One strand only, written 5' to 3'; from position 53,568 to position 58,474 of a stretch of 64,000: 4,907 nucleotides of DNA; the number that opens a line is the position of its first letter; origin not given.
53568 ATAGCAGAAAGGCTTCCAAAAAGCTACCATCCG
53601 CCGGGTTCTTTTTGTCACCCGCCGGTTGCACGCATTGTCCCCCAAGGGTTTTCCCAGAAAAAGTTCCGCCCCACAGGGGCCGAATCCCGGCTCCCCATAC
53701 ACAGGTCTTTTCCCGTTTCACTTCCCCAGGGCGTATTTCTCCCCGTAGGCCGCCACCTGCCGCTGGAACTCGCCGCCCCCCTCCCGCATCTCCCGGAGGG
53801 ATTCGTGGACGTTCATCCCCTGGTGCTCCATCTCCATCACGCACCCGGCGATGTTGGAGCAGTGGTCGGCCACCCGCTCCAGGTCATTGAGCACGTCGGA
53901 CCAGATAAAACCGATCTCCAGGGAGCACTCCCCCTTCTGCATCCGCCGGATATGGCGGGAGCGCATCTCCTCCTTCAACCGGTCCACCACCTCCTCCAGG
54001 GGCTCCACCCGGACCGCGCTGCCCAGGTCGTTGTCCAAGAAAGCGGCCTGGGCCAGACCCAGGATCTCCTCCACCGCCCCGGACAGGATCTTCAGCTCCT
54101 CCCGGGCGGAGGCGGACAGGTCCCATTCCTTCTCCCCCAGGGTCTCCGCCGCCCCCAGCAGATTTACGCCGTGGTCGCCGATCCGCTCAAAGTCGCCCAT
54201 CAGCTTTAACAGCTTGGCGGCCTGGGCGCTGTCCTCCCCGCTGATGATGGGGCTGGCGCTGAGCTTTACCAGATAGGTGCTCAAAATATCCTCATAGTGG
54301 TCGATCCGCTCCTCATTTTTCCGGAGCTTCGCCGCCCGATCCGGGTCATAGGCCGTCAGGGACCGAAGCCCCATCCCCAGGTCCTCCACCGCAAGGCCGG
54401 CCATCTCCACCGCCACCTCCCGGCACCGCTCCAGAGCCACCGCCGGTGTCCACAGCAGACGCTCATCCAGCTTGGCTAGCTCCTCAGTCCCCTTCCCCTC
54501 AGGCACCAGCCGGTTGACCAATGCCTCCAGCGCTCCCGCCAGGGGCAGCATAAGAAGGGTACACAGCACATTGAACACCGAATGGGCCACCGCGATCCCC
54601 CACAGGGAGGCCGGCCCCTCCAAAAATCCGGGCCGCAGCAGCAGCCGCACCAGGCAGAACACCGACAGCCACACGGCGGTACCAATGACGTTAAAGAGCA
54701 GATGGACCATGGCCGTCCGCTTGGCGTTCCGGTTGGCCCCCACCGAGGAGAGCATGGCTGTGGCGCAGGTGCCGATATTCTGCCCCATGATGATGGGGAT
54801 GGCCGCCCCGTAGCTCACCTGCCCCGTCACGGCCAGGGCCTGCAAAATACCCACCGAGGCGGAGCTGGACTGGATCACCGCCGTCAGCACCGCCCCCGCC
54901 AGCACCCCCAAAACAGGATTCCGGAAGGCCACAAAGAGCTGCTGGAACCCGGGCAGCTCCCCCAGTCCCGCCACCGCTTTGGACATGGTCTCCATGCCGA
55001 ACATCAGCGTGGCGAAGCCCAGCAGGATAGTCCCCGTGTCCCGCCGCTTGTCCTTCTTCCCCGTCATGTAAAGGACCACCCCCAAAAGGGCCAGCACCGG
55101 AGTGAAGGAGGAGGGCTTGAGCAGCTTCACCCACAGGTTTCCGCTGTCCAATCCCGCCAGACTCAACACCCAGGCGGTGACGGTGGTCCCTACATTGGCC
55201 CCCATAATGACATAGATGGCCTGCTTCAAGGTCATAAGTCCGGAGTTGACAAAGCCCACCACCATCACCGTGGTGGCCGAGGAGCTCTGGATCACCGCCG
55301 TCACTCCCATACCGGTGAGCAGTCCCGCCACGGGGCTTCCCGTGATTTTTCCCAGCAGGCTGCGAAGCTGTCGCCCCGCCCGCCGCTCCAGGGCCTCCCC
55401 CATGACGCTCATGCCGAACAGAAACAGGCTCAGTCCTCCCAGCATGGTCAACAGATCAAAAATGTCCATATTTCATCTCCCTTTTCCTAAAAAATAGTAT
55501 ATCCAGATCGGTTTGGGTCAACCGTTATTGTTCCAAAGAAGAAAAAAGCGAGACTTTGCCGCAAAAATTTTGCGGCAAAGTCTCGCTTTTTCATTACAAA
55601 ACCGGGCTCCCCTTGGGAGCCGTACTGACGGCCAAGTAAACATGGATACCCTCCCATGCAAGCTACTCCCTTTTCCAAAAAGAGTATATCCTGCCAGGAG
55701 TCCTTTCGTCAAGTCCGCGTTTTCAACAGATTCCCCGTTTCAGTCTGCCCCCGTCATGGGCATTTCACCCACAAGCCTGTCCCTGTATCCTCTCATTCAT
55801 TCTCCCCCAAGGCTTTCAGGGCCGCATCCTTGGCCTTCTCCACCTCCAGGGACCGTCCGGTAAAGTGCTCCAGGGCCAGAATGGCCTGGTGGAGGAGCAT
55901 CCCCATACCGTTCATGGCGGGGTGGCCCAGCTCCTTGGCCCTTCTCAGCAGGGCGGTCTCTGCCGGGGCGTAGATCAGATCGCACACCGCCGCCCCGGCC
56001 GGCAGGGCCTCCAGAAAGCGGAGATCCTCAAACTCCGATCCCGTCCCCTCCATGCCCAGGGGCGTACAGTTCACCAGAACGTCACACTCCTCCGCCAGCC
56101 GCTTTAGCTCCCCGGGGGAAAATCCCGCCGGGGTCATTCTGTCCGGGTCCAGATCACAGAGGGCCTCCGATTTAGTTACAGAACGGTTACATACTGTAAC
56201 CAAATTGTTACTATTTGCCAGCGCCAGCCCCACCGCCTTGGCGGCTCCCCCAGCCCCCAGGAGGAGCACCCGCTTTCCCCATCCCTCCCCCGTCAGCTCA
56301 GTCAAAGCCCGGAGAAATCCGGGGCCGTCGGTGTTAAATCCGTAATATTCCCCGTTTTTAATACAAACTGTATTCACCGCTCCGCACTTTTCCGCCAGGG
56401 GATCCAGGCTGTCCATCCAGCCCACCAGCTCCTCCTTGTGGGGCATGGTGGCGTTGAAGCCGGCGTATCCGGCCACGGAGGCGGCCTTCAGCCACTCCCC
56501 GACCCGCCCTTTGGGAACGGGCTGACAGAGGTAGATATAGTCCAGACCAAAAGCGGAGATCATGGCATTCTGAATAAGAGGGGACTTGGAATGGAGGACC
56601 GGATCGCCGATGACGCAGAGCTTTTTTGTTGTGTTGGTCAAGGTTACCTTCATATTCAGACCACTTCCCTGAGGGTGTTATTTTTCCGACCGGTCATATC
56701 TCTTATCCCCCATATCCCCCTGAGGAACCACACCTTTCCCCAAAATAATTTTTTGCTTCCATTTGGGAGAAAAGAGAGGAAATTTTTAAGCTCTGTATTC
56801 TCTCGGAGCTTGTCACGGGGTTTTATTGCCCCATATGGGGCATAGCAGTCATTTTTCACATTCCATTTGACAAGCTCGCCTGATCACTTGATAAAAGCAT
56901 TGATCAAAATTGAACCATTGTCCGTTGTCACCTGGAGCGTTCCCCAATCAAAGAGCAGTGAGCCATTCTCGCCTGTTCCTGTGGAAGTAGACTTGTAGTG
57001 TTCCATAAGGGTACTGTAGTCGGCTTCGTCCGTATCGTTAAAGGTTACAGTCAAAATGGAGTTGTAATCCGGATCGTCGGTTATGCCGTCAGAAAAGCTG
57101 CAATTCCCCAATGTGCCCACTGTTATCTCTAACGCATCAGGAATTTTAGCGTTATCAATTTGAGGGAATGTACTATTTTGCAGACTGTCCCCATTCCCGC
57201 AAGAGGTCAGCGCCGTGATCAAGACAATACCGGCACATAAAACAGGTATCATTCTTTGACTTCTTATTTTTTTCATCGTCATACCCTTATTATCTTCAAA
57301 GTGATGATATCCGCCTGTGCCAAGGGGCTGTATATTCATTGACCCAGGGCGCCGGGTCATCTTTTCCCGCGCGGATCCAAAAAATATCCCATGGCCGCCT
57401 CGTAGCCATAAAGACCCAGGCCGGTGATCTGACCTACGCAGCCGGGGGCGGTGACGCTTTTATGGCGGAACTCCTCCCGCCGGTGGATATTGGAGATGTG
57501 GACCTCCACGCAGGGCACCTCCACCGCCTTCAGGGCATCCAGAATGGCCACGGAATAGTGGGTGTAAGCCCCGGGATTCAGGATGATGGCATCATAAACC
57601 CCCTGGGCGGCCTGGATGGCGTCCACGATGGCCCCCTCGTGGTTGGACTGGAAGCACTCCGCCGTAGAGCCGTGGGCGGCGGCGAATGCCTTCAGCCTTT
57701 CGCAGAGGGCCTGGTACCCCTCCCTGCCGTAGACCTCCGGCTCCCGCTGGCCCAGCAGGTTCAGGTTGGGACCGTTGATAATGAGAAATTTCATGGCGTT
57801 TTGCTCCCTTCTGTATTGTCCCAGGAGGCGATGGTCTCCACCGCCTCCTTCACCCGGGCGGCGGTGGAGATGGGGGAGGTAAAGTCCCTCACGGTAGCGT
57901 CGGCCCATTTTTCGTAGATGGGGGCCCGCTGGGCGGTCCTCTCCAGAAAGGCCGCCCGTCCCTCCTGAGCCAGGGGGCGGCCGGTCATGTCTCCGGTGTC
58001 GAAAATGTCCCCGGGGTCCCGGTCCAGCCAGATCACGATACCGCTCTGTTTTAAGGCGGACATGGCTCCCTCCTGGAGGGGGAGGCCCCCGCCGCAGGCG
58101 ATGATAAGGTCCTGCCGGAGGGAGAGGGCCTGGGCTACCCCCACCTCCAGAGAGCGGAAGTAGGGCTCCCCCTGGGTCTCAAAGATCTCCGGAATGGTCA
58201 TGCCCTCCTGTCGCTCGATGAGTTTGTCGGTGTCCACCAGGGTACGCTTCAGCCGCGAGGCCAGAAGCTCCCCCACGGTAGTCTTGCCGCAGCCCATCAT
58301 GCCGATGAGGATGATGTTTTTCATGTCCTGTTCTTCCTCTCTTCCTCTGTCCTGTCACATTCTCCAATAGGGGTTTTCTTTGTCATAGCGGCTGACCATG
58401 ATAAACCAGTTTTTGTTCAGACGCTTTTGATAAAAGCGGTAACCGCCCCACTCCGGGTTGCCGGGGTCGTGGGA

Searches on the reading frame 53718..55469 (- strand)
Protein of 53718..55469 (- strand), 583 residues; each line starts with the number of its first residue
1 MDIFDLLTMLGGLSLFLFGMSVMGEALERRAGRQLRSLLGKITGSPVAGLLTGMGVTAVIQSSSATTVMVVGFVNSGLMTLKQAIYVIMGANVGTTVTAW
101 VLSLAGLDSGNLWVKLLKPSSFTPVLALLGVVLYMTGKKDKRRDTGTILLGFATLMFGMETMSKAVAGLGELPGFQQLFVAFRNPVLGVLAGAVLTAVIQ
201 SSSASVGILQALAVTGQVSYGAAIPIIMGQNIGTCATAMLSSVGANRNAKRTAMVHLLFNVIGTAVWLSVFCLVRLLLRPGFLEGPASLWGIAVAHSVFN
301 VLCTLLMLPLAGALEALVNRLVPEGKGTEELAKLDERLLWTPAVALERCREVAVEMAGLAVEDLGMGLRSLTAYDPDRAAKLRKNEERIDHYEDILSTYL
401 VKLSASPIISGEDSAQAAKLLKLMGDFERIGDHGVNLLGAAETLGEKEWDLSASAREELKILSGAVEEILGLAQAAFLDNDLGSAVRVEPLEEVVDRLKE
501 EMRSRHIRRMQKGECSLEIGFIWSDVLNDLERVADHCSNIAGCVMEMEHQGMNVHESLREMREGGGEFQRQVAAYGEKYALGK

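Call 17: search_protein_families(library=pfam, proteins=[window:53718-55469:-], max_evalue=0.0001)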
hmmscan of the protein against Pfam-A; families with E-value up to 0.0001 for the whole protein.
window:53718-55469:- (583 aa): 2 families
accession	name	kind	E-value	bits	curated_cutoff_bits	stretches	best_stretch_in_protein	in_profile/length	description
PF02690.20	Na_Pi_cotrans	-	1.5e-63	213.4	29.1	2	15-163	1-136/137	Na+/Pi-cotransporter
PF01895.24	PhoU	-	3.7e-27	94.9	23.5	2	462-542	4-87/89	PhoU domain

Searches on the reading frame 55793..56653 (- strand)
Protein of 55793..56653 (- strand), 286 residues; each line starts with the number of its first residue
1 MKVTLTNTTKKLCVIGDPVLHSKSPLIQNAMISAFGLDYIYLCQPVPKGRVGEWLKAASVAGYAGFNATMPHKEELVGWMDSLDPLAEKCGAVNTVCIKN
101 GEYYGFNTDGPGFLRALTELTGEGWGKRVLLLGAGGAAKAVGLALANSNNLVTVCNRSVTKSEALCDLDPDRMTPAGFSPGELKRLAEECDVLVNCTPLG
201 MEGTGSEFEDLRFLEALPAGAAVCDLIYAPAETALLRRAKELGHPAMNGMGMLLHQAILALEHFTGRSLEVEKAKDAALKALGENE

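Call 16: search_protein_families(library=pfam, proteins=[window:55793-56653:-], max_evalue=0.0001)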
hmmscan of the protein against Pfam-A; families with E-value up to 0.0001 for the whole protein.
window:55793-56653:- (286 aa): 3 families
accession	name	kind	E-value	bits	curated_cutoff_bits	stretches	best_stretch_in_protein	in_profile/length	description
PF08501.16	Shikimate_dh_N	-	5e-22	78.4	27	1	14-96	1-83/83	Shikimate dehydrogenase substrate binding domain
PF18317.6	SDH_C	-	1.9e-06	27.9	25.8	1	249-279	1-31/31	Shikimate 5'-dehydrogenase C-terminal domain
PF01488.26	Shikimate_DH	-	1.4e-05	25.6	24.3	1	126-197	12-83/138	Shikimate / quinate 5-dehydrogenase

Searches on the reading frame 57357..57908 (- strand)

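Call 17: search_protein_families(library=pfam, proteins=[window:57357-57908:-], max_evalue=0.0001)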
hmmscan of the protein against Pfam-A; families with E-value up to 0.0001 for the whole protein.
window:57357-57908:- (183 aa): 1 family
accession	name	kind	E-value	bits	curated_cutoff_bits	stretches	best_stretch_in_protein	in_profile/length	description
PF01220.24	DHquinase_II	-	7.4e-59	197.8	23.3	1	40-175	1-136/138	Dehydroquinase class II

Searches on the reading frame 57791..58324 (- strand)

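Call 17: search_protein_families(library=pfam, proteins=[window:57791-58324:-], max_evalue=0.0001)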
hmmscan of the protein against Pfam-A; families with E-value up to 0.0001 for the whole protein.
window:57791-58324:- (177 aa): 2 families
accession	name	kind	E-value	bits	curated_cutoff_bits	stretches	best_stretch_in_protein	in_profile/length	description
PF01202.28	SKI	-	3.6e-41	141.4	22.1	1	10-155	1-151/159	Shikimate kinase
PF13238.12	AAA_18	-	4.6e-05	24.3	29.4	1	4-35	1-30/128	AAA domain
